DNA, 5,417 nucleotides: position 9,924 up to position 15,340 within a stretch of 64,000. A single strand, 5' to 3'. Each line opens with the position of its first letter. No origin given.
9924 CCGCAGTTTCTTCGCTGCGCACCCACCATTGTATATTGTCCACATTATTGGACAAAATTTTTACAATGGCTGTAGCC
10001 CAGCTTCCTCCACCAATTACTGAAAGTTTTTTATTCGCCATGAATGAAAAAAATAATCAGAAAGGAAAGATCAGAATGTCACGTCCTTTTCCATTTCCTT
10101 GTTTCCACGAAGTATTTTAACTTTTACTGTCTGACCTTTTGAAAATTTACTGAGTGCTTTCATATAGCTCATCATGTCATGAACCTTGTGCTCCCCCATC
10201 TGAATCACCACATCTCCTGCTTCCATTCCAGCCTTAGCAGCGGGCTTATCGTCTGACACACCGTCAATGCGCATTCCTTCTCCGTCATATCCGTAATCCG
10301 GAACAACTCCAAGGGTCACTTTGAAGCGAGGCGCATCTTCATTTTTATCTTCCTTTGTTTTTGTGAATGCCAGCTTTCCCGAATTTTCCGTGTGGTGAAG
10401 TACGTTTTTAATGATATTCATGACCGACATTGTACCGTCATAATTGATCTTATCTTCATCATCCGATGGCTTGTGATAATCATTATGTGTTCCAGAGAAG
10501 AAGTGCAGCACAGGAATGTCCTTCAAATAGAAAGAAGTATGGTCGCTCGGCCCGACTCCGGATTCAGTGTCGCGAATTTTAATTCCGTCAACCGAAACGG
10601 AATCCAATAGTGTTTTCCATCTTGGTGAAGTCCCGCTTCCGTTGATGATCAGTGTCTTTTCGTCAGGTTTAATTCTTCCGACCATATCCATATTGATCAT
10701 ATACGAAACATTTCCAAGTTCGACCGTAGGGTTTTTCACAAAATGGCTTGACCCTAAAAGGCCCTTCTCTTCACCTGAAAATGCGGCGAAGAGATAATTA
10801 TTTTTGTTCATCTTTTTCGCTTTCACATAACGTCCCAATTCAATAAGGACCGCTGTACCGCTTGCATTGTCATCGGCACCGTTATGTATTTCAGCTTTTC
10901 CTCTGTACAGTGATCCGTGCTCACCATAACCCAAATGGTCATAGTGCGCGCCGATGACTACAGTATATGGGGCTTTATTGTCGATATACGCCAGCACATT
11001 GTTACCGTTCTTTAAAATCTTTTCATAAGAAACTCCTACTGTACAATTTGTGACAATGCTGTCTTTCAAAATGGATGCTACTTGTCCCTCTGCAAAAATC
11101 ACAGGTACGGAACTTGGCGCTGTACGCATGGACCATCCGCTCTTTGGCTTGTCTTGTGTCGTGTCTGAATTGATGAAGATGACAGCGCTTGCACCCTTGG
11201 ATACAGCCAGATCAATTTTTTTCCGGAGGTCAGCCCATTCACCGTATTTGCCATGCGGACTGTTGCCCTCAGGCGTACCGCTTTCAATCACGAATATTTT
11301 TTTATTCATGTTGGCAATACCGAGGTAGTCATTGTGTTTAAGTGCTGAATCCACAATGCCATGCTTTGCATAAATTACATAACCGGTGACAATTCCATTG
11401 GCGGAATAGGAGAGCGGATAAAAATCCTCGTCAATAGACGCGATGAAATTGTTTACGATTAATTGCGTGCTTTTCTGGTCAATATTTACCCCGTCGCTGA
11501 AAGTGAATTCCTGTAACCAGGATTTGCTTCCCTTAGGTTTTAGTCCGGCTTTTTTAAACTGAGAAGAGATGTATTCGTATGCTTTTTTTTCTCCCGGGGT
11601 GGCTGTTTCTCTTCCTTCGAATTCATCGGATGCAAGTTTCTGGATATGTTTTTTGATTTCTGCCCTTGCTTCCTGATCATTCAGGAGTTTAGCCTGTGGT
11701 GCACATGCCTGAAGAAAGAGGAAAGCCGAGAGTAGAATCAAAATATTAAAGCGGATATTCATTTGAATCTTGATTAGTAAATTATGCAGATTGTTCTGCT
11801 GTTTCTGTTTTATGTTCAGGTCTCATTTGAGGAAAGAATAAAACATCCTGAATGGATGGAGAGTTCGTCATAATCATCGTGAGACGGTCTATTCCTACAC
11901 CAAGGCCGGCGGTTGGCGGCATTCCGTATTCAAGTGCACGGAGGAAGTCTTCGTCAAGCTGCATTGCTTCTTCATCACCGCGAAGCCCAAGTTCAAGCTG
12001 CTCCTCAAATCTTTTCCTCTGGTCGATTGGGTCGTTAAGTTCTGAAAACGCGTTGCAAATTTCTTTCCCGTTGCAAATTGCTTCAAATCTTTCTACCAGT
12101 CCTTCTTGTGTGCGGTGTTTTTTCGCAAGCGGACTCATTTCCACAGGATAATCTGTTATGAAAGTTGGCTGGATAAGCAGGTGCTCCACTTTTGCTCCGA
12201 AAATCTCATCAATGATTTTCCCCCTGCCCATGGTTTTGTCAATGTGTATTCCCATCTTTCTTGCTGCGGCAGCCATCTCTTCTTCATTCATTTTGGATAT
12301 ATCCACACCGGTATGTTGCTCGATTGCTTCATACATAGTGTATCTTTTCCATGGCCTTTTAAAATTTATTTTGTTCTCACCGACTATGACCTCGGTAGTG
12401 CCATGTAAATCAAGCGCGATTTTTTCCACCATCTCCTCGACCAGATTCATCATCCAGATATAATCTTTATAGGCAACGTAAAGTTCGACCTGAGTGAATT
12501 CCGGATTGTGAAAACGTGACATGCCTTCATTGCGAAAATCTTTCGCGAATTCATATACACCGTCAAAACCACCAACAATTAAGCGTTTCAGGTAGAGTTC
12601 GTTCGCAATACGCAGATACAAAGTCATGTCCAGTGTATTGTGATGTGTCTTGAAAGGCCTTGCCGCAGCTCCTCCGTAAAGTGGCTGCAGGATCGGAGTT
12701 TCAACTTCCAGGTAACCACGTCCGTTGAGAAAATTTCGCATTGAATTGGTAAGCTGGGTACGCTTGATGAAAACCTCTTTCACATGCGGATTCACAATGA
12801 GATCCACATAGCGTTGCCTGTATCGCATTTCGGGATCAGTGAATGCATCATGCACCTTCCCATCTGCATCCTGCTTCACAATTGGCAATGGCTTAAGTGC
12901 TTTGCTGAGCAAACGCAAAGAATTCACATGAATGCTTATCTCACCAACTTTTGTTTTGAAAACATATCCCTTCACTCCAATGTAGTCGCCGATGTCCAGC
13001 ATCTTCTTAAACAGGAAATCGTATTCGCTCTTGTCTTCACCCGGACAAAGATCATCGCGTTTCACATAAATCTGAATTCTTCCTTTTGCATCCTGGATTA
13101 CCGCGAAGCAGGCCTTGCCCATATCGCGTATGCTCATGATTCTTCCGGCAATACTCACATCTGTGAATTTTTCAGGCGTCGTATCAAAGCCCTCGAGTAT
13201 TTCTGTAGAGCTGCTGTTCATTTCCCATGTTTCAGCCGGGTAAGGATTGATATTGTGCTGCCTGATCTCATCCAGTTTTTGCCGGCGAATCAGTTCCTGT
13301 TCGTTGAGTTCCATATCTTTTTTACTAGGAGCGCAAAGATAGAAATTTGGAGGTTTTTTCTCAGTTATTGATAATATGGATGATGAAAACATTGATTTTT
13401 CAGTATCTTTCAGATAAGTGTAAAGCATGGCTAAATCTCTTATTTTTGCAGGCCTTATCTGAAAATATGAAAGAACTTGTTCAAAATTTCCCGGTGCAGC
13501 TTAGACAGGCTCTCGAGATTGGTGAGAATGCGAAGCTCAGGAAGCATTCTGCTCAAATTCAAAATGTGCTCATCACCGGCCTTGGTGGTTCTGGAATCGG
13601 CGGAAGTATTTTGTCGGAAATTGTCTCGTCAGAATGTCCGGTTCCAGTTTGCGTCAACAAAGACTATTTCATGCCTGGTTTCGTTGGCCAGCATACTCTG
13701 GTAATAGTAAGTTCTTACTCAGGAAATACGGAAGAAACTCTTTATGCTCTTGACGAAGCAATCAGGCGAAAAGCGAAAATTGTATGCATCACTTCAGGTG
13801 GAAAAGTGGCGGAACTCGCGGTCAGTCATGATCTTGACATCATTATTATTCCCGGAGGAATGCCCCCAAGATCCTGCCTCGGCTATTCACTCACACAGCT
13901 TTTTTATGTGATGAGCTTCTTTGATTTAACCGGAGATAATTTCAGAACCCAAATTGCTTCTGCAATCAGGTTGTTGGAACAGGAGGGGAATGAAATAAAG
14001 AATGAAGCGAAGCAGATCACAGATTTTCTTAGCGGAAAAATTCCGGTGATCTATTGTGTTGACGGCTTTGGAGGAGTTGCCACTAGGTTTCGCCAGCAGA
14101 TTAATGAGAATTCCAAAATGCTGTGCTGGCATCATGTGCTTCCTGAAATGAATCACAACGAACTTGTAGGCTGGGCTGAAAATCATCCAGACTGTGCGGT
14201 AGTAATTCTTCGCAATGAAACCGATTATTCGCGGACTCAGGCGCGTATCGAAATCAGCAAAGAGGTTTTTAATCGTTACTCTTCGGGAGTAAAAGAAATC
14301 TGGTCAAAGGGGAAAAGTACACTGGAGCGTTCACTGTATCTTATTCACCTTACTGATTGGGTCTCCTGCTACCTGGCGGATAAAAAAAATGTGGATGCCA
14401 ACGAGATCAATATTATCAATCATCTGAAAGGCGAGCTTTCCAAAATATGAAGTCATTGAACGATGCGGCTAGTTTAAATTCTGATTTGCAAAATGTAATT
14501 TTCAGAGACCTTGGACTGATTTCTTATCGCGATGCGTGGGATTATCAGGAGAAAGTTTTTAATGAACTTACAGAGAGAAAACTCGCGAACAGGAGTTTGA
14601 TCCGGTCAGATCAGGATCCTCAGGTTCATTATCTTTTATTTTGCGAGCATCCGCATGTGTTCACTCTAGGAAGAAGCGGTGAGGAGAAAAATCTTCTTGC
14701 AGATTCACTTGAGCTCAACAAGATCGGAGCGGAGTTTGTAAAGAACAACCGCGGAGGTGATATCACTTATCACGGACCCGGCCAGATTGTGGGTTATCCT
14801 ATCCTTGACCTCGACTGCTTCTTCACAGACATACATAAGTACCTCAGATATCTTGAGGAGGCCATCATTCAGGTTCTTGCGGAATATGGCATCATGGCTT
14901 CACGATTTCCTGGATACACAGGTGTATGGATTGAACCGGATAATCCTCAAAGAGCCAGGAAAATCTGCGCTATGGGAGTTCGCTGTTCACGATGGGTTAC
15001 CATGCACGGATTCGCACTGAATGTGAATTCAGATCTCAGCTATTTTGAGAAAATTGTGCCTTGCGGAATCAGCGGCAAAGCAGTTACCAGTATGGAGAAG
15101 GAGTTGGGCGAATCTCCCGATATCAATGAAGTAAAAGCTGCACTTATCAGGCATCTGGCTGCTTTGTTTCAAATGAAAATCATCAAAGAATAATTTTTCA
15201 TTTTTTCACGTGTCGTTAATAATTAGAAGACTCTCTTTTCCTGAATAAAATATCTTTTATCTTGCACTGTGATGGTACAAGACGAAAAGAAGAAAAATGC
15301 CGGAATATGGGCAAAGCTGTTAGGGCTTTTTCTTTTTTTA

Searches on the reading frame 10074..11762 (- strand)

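Call 20: search_protein_families(library=pfam, proteins=[window:10074-11762:-], max_evalue=0.001)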
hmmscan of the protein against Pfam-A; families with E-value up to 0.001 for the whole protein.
window:10074-11762:- (563 aa): 5 families
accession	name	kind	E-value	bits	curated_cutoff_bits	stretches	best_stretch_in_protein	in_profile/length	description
PF04389.22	Peptidase_M28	-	9e-40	136.9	21.3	1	255-452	1-190/193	Peptidase family M28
PF13180.12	PDZ_2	-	3.8e-12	46.7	27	1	496-561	13-78/80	PDZ domain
PF02225.27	PA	-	0.0001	22.8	23.9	1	140-225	12-88/95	PA domain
PF00595.29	PDZ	-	0.00014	22.6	23.2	1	484-550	12-80/81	PDZ domain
PF17820.7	PDZ_6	-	0.00023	21.3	27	0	499-538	2-41/54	PDZ domain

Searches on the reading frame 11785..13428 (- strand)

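Call 20: search_protein_families(library=pfam, proteins=[window:11785-13428:-], max_evalue=0.001)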
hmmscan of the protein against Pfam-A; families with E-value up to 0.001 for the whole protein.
window:11785-13428:- (548 aa): 3 families
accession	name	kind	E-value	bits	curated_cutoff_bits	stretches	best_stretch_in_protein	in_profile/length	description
PF00152.25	tRNA-synt_2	-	8.5e-94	314.5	25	1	199-535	2-307/308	tRNA synthetases class II (D, K and N)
PF01336.31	tRNA_anti-codon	-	2.2e-17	63.2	27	1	91-174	1-75/75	OB-fold nucleic acid binding domain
PF01409.25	tRNA-synt_2d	-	0.00016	21.7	19.8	0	296-361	110-174/246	tRNA synthetases class II core domain (F)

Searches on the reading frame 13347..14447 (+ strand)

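Call 20: search_protein_families(library=pfam, proteins=[window:13347-14447:+], max_evalue=0.001)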
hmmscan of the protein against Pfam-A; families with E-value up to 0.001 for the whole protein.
window:13347-14447:+ (367 aa): 2 families
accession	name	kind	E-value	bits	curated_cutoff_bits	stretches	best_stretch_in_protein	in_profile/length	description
PF10432.14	bact-PGI_C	-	5.7e-51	172.9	24.5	1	218-364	2-151/151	Bacterial phospho-glucose isomerase C-terminal SIS domain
PF01380.27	SIS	-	1.1e-05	25.7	25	1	112-164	50-103/131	SIS domain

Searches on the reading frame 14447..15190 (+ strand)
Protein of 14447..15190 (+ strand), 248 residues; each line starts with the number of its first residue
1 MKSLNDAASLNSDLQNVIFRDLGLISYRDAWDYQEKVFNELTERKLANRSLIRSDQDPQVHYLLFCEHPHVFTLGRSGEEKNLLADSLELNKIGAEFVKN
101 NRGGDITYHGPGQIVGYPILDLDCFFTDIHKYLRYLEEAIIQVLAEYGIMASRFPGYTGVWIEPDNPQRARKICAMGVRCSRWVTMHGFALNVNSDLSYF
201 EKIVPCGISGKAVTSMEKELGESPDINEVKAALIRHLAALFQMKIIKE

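Call 20: search_protein_families(library=pfam, proteins=[window:14447-15190:+], max_evalue=0.001)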
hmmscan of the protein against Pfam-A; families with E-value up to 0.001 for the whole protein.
window:14447-15190:+ (248 aa): 1 family
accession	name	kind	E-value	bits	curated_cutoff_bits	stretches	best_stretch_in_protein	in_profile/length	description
PF21948.1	LplA-B_cat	-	9.9e-50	169.7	27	1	27-237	2-199/200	Lipoyl protein ligase A/B catalytic domain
